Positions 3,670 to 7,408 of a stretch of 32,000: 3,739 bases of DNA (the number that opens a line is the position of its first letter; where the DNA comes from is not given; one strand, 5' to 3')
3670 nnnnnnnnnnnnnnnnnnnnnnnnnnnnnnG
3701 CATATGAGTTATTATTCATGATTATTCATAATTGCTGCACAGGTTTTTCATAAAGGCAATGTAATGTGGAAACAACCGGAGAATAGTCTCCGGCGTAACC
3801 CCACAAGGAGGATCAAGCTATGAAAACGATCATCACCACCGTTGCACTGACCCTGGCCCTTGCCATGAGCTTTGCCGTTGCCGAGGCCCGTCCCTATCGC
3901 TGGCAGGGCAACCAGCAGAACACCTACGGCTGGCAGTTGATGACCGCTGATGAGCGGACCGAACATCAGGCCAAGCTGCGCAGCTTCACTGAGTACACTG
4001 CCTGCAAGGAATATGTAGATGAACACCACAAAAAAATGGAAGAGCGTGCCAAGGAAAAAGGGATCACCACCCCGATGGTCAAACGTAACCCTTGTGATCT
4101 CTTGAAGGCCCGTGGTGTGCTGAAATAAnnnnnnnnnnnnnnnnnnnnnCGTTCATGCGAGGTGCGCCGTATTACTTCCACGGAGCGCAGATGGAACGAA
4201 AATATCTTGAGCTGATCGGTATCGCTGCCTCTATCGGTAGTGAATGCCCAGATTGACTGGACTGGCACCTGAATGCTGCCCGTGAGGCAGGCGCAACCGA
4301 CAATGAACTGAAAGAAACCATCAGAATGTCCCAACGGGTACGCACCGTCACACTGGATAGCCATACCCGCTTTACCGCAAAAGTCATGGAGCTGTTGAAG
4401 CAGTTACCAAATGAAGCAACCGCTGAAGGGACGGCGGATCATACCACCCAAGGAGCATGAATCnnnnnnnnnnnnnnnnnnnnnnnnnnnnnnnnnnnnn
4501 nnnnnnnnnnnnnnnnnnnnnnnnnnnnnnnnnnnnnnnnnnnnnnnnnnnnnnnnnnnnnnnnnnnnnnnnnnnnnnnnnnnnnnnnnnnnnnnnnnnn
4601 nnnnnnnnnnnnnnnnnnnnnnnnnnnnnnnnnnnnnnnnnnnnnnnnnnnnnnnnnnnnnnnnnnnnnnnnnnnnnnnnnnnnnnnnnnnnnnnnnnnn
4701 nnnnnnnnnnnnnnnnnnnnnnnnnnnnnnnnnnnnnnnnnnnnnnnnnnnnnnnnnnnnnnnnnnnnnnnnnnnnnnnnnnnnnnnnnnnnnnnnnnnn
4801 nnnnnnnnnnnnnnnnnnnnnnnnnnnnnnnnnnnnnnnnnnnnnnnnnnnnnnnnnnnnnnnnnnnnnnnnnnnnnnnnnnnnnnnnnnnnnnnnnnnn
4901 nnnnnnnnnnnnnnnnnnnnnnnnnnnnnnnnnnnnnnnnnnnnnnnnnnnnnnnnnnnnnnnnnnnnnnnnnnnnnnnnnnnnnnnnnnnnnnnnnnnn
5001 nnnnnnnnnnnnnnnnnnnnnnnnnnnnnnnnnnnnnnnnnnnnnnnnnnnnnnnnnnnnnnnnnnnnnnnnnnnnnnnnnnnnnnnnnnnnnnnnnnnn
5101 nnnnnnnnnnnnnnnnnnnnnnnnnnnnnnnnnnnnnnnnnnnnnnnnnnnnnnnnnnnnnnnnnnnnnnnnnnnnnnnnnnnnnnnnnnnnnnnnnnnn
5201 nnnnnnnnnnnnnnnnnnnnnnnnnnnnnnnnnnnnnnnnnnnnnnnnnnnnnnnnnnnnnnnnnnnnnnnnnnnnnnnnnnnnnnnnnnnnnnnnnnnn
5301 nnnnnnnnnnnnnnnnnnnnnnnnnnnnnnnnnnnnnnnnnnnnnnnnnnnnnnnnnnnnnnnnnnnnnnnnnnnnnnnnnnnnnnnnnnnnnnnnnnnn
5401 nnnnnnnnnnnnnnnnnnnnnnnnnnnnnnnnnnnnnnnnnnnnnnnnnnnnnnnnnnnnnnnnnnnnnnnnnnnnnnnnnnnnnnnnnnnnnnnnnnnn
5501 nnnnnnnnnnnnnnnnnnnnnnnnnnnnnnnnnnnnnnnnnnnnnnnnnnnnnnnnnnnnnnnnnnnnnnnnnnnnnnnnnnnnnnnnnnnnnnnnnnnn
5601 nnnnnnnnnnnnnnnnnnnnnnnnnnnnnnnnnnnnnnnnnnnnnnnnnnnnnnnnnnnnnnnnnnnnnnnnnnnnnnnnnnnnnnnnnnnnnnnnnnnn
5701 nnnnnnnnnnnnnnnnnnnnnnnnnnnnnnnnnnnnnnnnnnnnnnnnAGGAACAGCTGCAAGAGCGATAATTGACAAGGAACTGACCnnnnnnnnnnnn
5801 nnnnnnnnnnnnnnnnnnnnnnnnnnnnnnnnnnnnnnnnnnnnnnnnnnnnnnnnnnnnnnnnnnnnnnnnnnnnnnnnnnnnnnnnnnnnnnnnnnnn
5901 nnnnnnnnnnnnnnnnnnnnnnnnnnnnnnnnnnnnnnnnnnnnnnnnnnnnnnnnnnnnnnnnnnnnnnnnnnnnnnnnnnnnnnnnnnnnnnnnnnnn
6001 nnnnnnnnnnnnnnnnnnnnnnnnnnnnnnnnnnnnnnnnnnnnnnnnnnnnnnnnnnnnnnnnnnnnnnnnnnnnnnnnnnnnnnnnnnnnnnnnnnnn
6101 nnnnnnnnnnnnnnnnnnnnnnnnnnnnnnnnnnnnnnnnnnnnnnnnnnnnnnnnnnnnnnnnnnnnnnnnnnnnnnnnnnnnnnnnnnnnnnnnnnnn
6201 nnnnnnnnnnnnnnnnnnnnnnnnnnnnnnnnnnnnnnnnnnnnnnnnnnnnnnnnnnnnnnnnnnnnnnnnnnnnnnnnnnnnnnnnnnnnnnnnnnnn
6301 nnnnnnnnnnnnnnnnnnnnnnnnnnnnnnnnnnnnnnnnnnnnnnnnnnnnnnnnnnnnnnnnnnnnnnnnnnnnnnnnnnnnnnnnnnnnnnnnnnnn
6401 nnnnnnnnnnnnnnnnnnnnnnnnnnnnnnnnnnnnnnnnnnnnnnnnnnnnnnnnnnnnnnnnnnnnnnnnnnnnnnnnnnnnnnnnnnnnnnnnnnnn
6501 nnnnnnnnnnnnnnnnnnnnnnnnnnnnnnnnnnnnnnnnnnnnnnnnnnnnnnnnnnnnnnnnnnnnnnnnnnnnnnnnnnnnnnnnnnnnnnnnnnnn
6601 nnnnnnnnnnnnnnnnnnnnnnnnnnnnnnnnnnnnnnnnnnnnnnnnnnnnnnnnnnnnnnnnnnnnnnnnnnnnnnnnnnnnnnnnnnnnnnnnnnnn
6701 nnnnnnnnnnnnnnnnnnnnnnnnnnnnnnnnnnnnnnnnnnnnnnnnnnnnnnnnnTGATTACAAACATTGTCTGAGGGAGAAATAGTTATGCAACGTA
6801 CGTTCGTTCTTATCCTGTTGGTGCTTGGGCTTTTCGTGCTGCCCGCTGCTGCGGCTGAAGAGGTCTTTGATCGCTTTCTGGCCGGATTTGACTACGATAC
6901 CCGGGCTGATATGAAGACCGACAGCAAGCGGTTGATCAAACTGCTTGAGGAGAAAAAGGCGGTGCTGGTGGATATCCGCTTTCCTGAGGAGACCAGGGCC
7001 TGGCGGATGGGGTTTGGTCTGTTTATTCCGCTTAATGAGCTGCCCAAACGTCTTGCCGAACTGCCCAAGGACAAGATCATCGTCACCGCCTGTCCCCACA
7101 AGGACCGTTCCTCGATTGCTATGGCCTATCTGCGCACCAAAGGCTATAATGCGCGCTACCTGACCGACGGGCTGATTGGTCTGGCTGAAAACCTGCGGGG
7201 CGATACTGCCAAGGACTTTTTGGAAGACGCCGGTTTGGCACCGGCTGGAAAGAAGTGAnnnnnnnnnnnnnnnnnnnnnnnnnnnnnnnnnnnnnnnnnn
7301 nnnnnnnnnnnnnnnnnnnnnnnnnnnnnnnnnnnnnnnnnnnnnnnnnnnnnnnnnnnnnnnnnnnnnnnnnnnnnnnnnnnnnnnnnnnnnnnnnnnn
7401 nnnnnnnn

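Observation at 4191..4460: Unannotated AhpD-like selenoprotein (C-P-D-U) hidden in an apparently empty 335-nt gap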

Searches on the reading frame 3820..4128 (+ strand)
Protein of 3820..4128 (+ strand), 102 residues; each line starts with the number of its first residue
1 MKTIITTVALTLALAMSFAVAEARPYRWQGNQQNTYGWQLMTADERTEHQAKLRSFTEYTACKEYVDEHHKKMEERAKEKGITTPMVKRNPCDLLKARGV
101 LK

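Call 5: search_protein_families(library=pfam, proteins=[window:3820-4128:+], max_evalue=0.01)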
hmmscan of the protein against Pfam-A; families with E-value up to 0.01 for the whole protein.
window:3820-4128:+ (102 aa): 0 families

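Call 6: search_protein_families(library=ncbifam, proteins=[window:3820-4128:+], max_evalue=0.01)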
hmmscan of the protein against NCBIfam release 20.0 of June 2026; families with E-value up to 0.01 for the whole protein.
window:3820-4128:+ (102 aa): 0 families

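Call 57: search_protein_families(library=pfam, proteins=[window:3820-4128:+], max_evalue=1)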
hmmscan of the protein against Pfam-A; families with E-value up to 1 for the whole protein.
window:3820-4128:+ (102 aa): 2 families
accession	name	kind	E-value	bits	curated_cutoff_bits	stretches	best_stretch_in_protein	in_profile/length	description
PF20130.4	DUF6520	-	0.012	16.4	25.4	1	2-36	5-37/83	Family of unknown function (DUF6520)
PF22566.2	UBA_8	-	0.17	12.1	26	0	48-64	2-18/46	UBA-like domain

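Call 74: search_solved_structures(query=window:3820-4125:+, max_evalue=10)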
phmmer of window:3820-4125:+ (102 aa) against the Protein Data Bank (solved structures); distinct sequences matched with E-value up to 10: 4.
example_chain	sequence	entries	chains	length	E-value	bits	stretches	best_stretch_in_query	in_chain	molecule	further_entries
4za6_A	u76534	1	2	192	0.11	16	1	14-55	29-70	TetR family transcriptional regulator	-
1wd6_A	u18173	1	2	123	0.29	14.7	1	19-82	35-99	Protein ydhR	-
2hiq_A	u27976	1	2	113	0.3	14.7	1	20-82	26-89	Hypothetical protein ydhR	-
2asy_A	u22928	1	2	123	0.37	14.4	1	20-82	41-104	Protein ydhR precursor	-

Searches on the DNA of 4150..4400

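Call 70: search_rna_families(source=window, start=4150, end=4400, threshold=evalue, max_evalue=10, show_alignments=3)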
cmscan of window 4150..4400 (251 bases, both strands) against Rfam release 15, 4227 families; matches with E-value up to 10: 0.
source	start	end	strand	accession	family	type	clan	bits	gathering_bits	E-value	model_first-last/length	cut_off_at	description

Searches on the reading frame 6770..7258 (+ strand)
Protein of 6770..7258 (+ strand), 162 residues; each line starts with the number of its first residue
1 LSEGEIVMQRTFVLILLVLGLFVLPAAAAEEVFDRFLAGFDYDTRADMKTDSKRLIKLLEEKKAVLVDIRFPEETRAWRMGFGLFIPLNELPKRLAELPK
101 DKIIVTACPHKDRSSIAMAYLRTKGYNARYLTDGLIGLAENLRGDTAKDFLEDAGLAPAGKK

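Call 5: search_protein_families(library=pfam, proteins=[window:6770-7258:+], max_evalue=0.01)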
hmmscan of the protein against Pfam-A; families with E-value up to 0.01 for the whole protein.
window:6770-7258:+ (162 aa): 1 family
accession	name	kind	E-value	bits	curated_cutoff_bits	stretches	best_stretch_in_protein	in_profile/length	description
PF00581.25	Rhodanese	-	3.9e-08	34.1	22.2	1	53-135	3-96/102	Rhodanese-like domain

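Call 6: search_protein_families(library=ncbifam, proteins=[window:6770-7258:+], max_evalue=0.01)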
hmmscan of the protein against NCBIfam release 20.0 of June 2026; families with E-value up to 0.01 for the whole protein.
window:6770-7258:+ (162 aa): 5 families
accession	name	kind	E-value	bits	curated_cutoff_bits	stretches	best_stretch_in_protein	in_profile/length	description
NF005902.0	PRK07878.1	equivalog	3.4e-06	26.2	647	1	52-145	291-388/392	adenylyltransferase/sulfurtransferase MoeZ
NF001195.0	PRK00162.1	equivalog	4.2e-06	27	102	1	56-135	13-92/108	thiosulfate sulfurtransferase GlpE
NF006444.0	PRK08762.1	equivalog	0.00011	21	449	1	56-130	22-98/387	molybdopterin-synthase adenylyltransferase MoeB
NF005646.0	PRK07411.1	equivalog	0.00094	18.4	633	1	54-141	288-382/390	molybdopterin-synthase adenylyltransferase MoeB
NF041203.1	rhodanese_LYCAU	equivalog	0.0034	17.1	115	1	49-131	22-108/126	rhodanese-related (seleno)protein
